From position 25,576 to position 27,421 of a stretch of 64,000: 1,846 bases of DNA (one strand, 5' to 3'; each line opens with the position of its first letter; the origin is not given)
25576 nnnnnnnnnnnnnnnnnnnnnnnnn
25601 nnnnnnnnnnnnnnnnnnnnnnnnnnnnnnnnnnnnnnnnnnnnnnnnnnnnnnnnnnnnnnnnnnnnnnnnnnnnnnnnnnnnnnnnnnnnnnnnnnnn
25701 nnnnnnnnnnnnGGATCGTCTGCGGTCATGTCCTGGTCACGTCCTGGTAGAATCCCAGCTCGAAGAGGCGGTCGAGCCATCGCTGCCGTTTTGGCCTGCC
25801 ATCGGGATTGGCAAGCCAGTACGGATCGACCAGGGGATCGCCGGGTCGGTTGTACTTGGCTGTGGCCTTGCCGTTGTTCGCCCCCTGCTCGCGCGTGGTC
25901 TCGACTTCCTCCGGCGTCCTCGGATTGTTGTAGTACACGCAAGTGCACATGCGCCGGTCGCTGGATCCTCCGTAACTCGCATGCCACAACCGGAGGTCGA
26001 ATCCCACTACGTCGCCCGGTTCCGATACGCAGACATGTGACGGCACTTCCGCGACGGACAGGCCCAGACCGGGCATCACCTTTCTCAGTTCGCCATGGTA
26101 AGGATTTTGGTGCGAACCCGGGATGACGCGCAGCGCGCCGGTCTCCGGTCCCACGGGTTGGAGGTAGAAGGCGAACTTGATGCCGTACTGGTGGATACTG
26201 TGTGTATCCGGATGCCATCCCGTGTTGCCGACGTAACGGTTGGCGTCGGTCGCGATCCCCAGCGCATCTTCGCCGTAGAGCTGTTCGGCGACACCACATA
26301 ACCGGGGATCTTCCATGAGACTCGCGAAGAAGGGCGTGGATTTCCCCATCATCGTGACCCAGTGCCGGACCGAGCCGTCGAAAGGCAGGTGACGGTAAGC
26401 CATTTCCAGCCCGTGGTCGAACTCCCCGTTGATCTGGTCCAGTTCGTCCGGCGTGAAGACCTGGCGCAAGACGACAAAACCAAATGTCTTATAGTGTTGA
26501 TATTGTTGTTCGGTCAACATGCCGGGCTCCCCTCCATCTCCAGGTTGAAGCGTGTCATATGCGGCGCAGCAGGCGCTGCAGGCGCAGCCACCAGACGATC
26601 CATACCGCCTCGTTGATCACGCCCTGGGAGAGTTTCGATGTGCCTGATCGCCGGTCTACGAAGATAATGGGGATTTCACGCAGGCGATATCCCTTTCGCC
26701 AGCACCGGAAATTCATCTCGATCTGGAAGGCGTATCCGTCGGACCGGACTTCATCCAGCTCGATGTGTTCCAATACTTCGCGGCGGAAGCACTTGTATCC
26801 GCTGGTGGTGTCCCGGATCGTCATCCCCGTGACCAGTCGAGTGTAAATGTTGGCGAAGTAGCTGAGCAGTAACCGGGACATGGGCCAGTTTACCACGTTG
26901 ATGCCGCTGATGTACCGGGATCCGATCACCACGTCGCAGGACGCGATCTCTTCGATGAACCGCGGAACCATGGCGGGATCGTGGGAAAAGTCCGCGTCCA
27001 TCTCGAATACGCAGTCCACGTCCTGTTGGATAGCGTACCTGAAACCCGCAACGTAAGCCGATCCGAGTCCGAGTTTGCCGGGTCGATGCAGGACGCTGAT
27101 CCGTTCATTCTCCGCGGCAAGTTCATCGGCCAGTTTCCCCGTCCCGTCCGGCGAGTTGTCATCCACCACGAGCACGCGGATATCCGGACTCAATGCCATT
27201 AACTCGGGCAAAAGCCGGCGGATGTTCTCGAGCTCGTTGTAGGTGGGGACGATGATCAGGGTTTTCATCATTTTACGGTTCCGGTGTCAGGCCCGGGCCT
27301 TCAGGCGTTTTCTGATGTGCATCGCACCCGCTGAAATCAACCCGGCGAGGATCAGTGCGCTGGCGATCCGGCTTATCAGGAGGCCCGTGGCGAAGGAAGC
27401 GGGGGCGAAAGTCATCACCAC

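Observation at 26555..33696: Lipid-linked glycosylation module: Dpm1-like GT2 + YfhO-like GT-C + GT2 + Wzx flippase + Tat-exported PLP enzyme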

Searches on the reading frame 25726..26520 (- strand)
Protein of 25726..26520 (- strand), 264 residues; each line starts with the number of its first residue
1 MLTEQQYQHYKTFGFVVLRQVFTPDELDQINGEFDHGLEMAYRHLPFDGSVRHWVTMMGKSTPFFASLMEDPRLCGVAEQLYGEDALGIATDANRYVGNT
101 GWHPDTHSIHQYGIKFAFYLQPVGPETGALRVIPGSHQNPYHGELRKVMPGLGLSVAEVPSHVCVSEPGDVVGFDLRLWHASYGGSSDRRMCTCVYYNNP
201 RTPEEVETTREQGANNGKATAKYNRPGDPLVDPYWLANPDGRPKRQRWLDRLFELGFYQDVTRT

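Call 4: search_protein_families(library=pfam, proteins=[window:25726-26520:-], max_evalue=0.01)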
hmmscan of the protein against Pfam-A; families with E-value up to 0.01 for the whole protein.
window:25726-26520:- (264 aa): 1 family
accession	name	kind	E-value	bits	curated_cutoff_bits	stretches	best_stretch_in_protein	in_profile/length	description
PF05721.19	PhyH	-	4.8e-16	60.1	22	1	10-191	1-212/213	Phytanoyl-CoA dioxygenase (PhyH)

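Call 5: search_protein_families(library=ncbifam, proteins=[window:25726-26520:-], max_evalue=0.01)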
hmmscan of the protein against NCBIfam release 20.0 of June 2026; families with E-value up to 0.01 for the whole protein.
window:25726-26520:- (264 aa): 1 family
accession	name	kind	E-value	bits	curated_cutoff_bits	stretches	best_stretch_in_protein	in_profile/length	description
TIGR02408.1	ectoine_ThpD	equivalog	5.8e-05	22.6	336.5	1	2-139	17-171/277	ectoine hydroxylase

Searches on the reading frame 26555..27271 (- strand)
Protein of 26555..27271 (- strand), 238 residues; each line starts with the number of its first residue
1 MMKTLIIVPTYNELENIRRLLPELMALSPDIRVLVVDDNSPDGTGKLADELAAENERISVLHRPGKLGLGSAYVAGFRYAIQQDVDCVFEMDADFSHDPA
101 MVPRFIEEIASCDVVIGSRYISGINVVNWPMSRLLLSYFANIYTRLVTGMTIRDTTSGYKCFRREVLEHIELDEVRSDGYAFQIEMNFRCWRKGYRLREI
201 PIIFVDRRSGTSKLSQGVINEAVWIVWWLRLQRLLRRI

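Call 4: search_protein_families(library=pfam, proteins=[window:26555-27271:-], max_evalue=0.01)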
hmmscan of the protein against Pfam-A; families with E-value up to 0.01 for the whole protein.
window:26555-27271:- (238 aa): 4 families
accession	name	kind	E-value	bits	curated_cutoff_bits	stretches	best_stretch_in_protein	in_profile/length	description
PF00535.33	Glycos_transf_2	-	2.6e-32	112.5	23.3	1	6-170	2-167/168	Glycosyl transferase family 2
PF13641.12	Glyco_tranf_2_3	-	2.2e-06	28.3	27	1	5-201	4-205/230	Glycosyltransferase like family 2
PF13632.12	Glyco_trans_2_3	-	0.0042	17.4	27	1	91-208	5-124/198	Glycosyl transferase family group 2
PF10111.15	Glyco_tranf_2_2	-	0.0096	15.9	27.3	0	7-95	3-92/276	Glycosyltransferase like family 2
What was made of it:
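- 26555..27271 (-): GT2-238: a DPMS/Dpm1-like polyprenyl-phosphate monosaccharide synthase. It consists of the catalytic GT-A domain plus a short C-terminal amphipathic tail and has no transmembrane helix. Pfam GT2, 112 bits (call 4).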

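Call 5: search_protein_families(library=ncbifam, proteins=[window:26555-27271:-], max_evalue=0.01)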
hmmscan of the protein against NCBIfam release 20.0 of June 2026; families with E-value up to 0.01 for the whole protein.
window:26555-27271:- (238 aa): 16 families
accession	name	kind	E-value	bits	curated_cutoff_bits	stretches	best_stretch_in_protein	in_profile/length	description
TIGR04182.1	glyco_TIGR04182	equivalog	4.2e-21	75.6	325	1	5-214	3-201/293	S-layer glycoprotein N-glycosyltransferase AglJ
NF041391.1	DPhHxTase_Halo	equivalog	1.8e-16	59.8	375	1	10-214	3-192/213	dolichyl-phosphate hexose transferase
NF058614.1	PPMAGASynPpgS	equivalog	1.6e-15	57.2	370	1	5-220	3-211/226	polyprenyl-phospho-N-acetylgalactosaminyl synthase PpgS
NF047588.1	GlcsyltransPgfSStrep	equivalog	1.1e-13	51.1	500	1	2-170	1-167/308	glycosyltransferase PgfS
NF007986.1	PRK10714.1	equivalog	5.9e-11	41.9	529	1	3-215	7-211/316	undecaprenyl-phosphate 4-deoxy-4-formamido-L-arabinose transferase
TIGR03937.1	PgaC_IcaA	equivalog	2.9e-10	39.7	422.3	1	5-99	48-140/407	poly-beta-1,6-N-acetyl-D-glucosamine synthase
TIGR03469.1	HpnB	hypoth_equivalog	1.1e-09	37.8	379.25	1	5-121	47-172/386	hopene-associated glycosyltransferase HpnB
NF045692.1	OglycostaseCruG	equivalog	4.3e-09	35.8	600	1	4-114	43-159/386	2'-O-glycosyltransferase CruG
TIGR04283.1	glyco_like_mftF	equivalog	5e-08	32.8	182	1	6-53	3-51/221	TIGR04283 family arsenosugar biosynthesis glycosyltransferase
TIGR01556.1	rhamnosyltran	subfamily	1.3e-06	27.8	200.55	1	10-214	2-207/281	rhamnosyltransferase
TIGR03965.1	mycofact_glyco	equivalog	4.3e-05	22.6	280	1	6-114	78-184/467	mycofactocin biosynthesis glycosyltransferase MftF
NF041875.1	EPS_EpsD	equivalog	4.8e-05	22.9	370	1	6-108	3-103/325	exopolysaccharide biosynthesis glycosyltransferase EpsD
NF053846.1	glyco_with_XrtP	equivalog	5.1e-05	22.1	520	1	6-78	45-120/440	XrtP-associated glycosyltransferase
NF007482.0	PRK10073.1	equivalog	0.00025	20.2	423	1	5-107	9-108/334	glycosyltransferase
NF041865.1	EpsU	equivalog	0.0018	17.4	700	1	5-112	42-150/394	exopolysaccharide biosynthesis GT2 family glycosyltransferase EpsU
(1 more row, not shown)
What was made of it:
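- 26555..27271 (-): Best NCBIfam hits are AglJ, the haloarchaeal Dol-P-hexose transferase and PpgS, all below their cut-offs (call 5).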

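Call 8: search_solved_structures(query=window:26555-27271:-, max_evalue=0.001)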
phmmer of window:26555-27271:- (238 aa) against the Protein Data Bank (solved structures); distinct sequences matched with E-value up to 0.001: 9.
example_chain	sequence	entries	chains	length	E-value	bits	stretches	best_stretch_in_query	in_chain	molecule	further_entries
5mlz_A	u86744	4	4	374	9.9e-33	116.8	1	2-223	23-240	Dolichol monophosphate mannose synthase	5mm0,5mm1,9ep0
9hwj_A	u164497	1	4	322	1.1e-09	41.3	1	3-215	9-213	Undecaprenyl-phosphate 4-deoxy-4-formamido-L-arabinose transferase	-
3bcv_A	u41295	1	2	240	1.2e-08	37.9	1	3-116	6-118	Putative glycosyltransferase protein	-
9bhc_C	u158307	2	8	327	2.7e-08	36.8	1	3-215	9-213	Undecaprenyl-phosphate 4-deoxy-4-formamido-L-arabinose transferase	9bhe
8vxh_A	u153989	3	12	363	3.7e-08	36.4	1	3-215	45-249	Undecaprenyl-phosphate 4-deoxy-4-formamido-L-arabinose transferase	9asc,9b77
5ekp_C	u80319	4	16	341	9.6e-06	28.5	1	5-168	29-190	Uncharacterized glycosyltransferase sll0501 | Glycosyltransferase sll0501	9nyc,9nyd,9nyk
5eke_A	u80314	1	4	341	9.6e-06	28.5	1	5-168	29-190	Uncharacterized glycosyltransferase sll0501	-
9nye_A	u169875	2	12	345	9.9e-06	28.4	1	5-168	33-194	Glycosyltransferase sll0501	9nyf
5hea_A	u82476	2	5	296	0.00015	24.6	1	6-86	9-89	Putative glycosyltransferase (GalT1)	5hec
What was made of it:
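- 26555..27271 (-): Weaker hits to ArnC and GtrB (call 8).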

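Call 50: search_solved_structures(query=window:26555-27271:-, max_evalue=1e-20, show_alignments=1)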
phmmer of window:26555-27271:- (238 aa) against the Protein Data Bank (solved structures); distinct sequences matched with E-value up to 1e-20: 1.
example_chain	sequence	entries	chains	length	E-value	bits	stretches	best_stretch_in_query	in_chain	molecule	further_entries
5mlz_A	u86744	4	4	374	9.9e-33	116.8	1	2-223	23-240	Dolichol monophosphate mannose synthase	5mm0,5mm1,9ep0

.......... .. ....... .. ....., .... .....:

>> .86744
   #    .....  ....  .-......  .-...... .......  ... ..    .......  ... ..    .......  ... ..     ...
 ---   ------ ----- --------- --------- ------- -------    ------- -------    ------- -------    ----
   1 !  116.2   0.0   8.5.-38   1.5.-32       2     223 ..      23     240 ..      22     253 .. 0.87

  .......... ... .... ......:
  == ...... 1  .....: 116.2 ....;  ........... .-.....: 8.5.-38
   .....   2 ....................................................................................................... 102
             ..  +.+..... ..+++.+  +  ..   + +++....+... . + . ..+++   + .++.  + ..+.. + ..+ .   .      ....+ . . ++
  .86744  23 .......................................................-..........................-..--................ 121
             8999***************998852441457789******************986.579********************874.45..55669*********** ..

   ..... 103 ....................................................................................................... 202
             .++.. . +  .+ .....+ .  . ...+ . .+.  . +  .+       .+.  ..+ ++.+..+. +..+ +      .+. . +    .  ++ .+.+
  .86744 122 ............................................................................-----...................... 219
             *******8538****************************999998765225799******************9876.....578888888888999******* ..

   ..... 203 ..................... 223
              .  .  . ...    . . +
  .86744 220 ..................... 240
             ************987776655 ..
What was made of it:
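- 26555..27271 (-): PDB 5mlz DPMS at 1e-32, aligned over residues 2-223 and including the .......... and MDAD motifs (calls 8, 50).
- On Polyprenyl-phosphate glycosyltransferases of the DPMS/Dpm1 type (238-aa GT2): 5mlz at 1e-32, residues 2-223 aligned to 23-240, with MDAD aligned (calls 8, 50). The protein ends where the DPMS interface helices begin (call 50).
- Checked: Best solved relative is Pyrococcus DPMS 5mlz at 1e-32, ahead of ArnC at 1e-9 and GtrB (sll0501) at 1e-5 (calls 4, 8, 50).
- DPMS-like GT2 with an intact DAD motif: calls 8, 50.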
